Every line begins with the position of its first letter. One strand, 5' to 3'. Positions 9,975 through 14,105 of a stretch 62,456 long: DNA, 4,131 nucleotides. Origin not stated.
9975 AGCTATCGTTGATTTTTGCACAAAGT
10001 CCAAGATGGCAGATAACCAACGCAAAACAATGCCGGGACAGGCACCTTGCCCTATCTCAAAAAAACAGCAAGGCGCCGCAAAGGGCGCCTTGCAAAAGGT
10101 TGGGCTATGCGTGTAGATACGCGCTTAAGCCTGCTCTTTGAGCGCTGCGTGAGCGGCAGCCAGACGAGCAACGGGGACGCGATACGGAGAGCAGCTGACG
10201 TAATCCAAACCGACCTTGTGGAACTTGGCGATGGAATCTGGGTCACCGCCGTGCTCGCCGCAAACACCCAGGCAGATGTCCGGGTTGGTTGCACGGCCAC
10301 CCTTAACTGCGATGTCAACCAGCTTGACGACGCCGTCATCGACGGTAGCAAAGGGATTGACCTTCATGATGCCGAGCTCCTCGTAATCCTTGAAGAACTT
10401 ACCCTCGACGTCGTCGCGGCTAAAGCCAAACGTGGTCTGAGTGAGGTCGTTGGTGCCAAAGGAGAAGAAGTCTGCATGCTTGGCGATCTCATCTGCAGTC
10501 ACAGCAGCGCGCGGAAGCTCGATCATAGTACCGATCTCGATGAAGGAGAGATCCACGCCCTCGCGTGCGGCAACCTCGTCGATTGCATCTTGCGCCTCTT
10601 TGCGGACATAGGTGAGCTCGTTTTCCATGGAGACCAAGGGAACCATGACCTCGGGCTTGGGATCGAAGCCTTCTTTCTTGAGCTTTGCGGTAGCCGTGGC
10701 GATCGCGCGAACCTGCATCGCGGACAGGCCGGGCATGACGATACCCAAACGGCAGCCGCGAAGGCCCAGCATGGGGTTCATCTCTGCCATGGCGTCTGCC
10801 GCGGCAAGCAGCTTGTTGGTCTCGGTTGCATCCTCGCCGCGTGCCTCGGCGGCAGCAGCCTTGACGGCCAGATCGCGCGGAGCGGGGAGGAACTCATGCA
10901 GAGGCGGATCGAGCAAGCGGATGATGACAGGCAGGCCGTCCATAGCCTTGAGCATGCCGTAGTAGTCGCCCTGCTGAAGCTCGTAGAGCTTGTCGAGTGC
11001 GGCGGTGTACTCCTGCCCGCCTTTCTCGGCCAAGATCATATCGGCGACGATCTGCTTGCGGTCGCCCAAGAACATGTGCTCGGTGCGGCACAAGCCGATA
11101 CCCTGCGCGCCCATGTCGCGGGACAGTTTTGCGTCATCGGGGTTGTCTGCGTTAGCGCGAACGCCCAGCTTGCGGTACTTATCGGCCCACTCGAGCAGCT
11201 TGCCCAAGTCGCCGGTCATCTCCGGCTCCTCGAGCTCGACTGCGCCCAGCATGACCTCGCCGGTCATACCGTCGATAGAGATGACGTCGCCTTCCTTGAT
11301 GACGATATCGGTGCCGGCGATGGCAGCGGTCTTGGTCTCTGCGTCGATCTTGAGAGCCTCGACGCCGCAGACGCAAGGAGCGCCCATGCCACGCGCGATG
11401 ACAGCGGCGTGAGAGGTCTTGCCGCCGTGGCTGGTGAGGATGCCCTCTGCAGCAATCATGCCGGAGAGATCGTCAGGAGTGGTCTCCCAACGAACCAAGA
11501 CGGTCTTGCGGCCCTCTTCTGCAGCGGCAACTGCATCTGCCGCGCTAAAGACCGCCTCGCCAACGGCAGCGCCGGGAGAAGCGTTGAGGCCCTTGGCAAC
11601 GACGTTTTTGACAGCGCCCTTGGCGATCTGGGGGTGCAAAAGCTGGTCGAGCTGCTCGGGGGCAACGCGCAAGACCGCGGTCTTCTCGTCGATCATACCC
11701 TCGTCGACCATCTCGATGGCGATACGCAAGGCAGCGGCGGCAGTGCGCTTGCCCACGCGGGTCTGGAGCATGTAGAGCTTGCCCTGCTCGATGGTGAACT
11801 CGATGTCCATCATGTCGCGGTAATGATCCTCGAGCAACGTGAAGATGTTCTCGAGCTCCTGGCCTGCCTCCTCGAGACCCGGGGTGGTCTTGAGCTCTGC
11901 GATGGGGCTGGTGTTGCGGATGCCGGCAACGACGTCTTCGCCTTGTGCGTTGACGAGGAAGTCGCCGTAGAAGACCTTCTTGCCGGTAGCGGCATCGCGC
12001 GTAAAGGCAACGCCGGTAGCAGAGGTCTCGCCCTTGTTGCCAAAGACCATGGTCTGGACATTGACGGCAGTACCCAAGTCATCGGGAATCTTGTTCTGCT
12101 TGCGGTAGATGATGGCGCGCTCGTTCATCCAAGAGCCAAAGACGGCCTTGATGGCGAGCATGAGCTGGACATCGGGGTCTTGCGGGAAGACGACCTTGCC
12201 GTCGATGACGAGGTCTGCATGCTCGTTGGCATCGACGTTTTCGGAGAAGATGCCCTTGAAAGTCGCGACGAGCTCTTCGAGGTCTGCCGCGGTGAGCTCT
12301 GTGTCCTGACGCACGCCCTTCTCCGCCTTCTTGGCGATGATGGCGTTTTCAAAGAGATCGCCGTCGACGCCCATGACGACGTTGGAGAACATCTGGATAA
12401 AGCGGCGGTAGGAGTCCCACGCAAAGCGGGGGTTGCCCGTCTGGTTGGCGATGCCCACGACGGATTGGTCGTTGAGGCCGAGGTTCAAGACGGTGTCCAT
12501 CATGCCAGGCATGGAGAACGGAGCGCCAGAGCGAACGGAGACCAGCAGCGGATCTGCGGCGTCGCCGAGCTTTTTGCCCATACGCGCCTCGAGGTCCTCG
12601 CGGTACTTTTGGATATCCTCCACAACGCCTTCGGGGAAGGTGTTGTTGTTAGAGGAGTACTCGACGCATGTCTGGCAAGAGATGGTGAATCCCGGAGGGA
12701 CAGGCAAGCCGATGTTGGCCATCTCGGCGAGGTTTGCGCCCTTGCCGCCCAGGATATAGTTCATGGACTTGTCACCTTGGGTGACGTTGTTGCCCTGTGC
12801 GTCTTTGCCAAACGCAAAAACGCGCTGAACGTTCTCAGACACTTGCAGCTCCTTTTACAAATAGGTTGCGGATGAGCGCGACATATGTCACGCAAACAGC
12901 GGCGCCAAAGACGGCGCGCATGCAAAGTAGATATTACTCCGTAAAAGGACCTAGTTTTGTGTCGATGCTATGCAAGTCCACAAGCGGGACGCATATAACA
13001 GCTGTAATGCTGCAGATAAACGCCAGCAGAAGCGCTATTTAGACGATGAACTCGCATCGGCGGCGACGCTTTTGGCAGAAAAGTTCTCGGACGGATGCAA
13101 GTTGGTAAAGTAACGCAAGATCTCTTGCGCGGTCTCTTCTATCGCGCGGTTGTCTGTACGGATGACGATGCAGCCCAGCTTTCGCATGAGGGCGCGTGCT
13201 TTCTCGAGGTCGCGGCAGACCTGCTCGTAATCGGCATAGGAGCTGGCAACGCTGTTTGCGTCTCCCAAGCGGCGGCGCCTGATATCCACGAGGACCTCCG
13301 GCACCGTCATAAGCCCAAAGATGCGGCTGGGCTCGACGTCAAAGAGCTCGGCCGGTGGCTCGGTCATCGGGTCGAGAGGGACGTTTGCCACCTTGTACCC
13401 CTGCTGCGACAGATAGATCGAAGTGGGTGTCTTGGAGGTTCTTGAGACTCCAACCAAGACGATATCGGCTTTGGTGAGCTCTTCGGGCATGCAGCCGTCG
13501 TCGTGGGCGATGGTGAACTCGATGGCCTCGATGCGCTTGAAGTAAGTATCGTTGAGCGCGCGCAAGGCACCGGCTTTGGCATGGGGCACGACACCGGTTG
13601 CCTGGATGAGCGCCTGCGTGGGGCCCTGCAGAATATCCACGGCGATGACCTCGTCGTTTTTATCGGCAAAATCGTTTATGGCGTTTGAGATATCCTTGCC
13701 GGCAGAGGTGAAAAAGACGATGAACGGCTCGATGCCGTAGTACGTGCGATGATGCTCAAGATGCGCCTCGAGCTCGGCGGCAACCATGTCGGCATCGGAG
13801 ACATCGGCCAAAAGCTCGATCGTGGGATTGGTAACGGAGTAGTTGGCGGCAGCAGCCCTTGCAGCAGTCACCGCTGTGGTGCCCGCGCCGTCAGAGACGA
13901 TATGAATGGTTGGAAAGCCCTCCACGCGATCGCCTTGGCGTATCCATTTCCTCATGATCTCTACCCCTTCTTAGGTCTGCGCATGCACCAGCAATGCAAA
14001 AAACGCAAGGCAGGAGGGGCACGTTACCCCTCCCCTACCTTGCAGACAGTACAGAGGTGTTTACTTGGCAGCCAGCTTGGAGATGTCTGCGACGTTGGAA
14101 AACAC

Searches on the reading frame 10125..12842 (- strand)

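Call 23: search_protein_families(library=pfam, proteins=[window:10125-12842:-], max_evalue=0.01)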
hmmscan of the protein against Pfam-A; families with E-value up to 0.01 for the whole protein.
window:10125-12842:- (905 aa): 3 families
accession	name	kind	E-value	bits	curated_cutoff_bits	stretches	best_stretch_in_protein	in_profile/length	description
PF02896.24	PEP-utilizers_C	-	8.9e-75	252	22.8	1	544-899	5-291/293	PEP-utilising enzyme, PEP-binding domain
PF01326.24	PPDK_N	-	9.2e-54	183.4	27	3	67-311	75-217/328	Pyruvate phosphate dikinase, AMP/ATP-binding domain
PF00391.29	PEP-utilizers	-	8.9e-22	76.9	23.1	1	446-528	4-72/72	PEP-utilising enzyme, mobile domain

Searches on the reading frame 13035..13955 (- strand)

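Call 23: search_protein_families(library=pfam, proteins=[window:13035-13955:-], max_evalue=0.01)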
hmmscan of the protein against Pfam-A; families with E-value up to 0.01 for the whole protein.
window:13035-13955:- (306 aa): 1 family
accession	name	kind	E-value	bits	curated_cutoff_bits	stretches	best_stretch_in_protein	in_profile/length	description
PF03618.20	Kinase-PPPase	-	3.7e-76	256.6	23.5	1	17-280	1-256/256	Kinase/pyrophosphorylase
